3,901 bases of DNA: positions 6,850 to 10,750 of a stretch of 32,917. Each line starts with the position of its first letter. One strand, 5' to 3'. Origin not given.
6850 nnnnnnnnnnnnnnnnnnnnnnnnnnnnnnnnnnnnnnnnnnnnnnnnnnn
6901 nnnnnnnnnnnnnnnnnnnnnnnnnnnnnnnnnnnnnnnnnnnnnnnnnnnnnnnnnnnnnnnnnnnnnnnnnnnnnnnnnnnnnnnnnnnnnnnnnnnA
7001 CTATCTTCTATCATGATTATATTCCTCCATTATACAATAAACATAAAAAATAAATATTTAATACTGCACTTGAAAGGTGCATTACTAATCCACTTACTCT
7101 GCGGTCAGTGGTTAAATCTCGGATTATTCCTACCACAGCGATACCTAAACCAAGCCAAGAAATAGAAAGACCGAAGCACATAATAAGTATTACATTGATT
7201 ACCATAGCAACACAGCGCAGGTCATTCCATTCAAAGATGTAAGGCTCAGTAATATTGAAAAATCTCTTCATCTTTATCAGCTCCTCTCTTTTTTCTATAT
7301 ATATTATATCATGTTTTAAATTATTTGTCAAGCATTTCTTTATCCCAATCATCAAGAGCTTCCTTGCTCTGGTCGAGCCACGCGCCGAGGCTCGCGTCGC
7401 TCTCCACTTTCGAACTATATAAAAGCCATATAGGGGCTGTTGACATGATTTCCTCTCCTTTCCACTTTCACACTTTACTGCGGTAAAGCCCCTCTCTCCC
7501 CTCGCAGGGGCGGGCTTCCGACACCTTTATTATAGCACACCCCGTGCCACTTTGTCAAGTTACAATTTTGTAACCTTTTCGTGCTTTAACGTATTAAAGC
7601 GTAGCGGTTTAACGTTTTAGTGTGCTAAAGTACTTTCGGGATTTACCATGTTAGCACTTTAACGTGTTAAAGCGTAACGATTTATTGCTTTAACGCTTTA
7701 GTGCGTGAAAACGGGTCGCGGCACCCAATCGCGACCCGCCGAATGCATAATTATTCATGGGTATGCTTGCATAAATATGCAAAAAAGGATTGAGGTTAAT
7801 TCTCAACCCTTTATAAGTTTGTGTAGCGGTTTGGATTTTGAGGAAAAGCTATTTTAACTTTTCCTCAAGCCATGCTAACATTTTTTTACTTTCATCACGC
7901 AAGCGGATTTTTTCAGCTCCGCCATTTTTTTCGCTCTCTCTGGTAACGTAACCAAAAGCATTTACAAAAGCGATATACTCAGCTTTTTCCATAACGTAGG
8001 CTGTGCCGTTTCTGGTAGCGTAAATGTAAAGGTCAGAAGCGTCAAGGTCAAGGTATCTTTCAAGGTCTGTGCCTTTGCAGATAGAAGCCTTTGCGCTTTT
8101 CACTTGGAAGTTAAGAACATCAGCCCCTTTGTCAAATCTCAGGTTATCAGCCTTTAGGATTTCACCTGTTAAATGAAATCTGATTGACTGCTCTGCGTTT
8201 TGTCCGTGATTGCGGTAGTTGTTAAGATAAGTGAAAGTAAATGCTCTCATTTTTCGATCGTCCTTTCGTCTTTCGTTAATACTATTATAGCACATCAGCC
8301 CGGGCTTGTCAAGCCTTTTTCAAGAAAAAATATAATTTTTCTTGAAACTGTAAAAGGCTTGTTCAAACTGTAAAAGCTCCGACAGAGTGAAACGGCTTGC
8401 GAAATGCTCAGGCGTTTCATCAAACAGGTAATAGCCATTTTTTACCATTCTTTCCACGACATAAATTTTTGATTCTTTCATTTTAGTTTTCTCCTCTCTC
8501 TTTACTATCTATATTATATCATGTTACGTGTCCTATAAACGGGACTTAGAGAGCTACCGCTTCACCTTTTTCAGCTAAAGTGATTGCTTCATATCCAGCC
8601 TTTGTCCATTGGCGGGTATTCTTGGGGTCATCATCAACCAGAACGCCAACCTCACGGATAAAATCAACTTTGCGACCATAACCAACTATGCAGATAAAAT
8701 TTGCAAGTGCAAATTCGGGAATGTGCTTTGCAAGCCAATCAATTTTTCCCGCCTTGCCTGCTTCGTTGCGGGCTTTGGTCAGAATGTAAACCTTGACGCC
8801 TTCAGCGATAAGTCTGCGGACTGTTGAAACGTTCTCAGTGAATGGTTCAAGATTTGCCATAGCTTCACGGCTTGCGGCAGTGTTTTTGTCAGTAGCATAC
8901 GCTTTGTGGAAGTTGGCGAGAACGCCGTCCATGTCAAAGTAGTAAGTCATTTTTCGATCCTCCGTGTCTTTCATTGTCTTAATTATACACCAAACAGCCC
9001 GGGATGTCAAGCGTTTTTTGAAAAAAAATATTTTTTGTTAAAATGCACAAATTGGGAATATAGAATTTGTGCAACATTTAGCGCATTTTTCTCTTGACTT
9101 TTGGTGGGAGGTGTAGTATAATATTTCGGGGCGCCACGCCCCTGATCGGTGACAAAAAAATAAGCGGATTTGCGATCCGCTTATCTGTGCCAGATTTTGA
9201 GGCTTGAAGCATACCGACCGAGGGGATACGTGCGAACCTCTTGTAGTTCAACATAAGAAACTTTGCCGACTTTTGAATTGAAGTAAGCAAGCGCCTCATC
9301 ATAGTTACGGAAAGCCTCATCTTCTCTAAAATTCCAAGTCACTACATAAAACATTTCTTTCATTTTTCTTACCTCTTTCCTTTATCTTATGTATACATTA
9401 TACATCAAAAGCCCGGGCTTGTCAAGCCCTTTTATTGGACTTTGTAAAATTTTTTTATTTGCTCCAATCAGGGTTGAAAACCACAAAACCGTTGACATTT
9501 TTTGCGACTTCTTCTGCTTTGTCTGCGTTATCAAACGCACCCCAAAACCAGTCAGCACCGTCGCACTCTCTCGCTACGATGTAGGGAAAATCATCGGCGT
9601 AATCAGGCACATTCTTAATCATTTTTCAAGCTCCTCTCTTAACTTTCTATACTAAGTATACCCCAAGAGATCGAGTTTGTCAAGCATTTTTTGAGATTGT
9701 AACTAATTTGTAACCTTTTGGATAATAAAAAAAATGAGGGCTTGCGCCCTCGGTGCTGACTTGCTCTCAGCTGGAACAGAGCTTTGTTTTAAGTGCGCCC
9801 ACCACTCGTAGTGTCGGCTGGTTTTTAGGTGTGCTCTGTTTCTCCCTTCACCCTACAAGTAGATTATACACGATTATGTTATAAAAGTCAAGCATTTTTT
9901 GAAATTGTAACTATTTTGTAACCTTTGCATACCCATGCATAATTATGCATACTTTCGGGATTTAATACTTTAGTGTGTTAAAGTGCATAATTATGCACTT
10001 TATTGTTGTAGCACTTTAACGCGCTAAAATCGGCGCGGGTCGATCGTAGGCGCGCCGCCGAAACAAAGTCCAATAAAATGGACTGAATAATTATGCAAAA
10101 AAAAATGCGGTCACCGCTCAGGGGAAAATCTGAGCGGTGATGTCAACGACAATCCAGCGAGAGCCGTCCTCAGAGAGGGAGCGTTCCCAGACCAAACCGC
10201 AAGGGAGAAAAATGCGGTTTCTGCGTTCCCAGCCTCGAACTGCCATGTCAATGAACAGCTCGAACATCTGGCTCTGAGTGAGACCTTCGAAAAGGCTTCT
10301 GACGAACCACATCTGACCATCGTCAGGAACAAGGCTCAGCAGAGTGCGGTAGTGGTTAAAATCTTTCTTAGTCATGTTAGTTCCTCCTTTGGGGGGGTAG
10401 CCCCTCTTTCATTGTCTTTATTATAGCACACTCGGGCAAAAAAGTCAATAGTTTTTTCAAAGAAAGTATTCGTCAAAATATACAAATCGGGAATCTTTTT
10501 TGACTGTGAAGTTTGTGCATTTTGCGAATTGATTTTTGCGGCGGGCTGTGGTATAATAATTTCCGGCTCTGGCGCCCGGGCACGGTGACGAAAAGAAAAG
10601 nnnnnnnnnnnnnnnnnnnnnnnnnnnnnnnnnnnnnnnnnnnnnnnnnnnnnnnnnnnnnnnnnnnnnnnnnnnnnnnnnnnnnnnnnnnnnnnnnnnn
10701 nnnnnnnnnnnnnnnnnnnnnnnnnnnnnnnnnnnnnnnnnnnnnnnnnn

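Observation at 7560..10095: Two homologous iteron and palindrome arrays flanking a small-RNA gene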

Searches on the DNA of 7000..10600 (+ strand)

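Call 3: search_dna_similar(query=window:7000-10600:+, collection=phages, mode=near, max_rows=30)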
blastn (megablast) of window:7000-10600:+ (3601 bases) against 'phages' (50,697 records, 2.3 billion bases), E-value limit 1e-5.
No match.

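Call 16: search_dna_similar(query=window:7440-10140:+, collection=phages, mode=distant, max_rows=15)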
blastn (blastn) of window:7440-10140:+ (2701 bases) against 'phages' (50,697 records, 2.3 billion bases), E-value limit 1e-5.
Records with a match: 80; places in all: 80; records where one place covers at least 80% of the query: 0.
Best place of each record, by identity: 95-99% 1; 90-95% 43; 80-90% 36.
By first word of the organism name: Streptococcus 78; Moineauvirus 1; Bacteriophage 1.
By host as written in the record: Streptococcus thermophilus 46; - 6; Streptococcus thermophilus DGCC7854 4; Streptococcus thermophilus ST64715 4; Streptococcus thermophilus ST69763 4; Streptococcus thermophilus ST62990 4; Streptococcus thermophilus ST66565 3; Streptococcus thermophilus ST64987 2; and 4 more.
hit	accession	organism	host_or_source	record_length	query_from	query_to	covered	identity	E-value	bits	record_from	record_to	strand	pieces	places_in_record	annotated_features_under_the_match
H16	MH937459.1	Streptococcus phage CHPC595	Streptococcus thermophilus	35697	1916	1968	2%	88.9%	2e-7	64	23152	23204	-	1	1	hypothetical protein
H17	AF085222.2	Streptococcus phage DT1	-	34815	1916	1968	2%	88.9%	2e-7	64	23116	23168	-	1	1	none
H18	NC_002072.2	Streptococcus phage DT1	Streptococcus thermophilus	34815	1916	1968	2%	88.9%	2e-7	64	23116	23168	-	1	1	similar to the N-terminal third of gp111 [Streptococcus thermophilus ...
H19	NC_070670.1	Streptococcus phage CHPC595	Streptococcus thermophilus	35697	1916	1968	2%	88.9%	2e-7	64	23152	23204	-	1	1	hypothetical protein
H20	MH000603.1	Streptococcus phage D1024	Streptococcus thermophilus DGCC7854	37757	1916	1968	2%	88.7%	7e-8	66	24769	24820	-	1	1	hypothetical protein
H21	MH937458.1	Streptococcus phage CHPC572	Streptococcus thermophilus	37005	1916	1968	2%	88.7%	7e-8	66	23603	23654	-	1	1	hypothetical protein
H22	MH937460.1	Streptococcus phage CHPC640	Streptococcus thermophilus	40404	1916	1968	2%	88.7%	7e-8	66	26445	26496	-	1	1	hypothetical protein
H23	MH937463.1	Streptococcus phage CHPC676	Streptococcus thermophilus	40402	1916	1968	2%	88.7%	7e-8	66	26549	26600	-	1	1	hypothetical protein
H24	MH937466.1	Streptococcus phage CHPC875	Streptococcus thermophilus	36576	1916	1968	2%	88.7%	7e-8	66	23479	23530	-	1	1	hypothetical protein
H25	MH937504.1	Streptococcus phage CHPC1091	Streptococcus thermophilus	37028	1916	1968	2%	88.7%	7e-8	66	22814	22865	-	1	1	hypothetical protein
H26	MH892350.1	Streptococcus phage SW16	Streptococcus thermophilus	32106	1916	1968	2%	88.7%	7e-8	66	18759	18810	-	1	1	hypothetical protein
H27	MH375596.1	Streptococcus phage 115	Streptococcus thermophilus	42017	1916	1968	2%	88.7%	7e-8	66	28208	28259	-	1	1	hypothetical protein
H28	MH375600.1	Streptococcus phage pST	Streptococcus thermophilus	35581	1916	1968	2%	88.7%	7e-8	66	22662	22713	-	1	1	hypothetical protein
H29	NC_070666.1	Streptococcus phage CHPC1091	Streptococcus thermophilus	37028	1916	1968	2%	88.7%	7e-8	66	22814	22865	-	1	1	hypothetical protein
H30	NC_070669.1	Streptococcus phage CHPC572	Streptococcus thermophilus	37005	1916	1968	2%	88.7%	7e-8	66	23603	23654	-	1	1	hypothetical protein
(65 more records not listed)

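Call 39: search_rna_families(sources=[L008, L007, L009, L010, L011, L001, L002, L003], threshold=gathering, show_alignments=2)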
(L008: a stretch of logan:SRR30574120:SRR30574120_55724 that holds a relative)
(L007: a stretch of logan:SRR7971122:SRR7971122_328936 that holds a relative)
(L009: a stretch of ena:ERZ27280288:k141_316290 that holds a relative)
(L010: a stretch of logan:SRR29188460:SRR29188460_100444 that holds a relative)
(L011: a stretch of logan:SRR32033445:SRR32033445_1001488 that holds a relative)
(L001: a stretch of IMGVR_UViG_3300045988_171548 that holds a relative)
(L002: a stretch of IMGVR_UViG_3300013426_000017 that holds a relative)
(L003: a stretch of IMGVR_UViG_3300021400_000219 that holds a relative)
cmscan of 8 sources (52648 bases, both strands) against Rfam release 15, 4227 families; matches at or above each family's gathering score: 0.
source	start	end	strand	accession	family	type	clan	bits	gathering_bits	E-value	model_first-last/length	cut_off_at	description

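Call 108: search_dna_similar(query=window:7529-7815:-, collection=plasmids, mode=distant, max_evalue=0.01, max_rows=10)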
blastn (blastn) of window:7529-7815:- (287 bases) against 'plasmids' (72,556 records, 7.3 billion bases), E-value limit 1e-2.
No match.

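Call 109: search_dna_similar(query=window:9863-10140:-, collection=phages, mode=distant, max_evalue=0.01, max_rows=10)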
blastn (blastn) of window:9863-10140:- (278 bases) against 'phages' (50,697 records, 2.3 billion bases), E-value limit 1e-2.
No match.
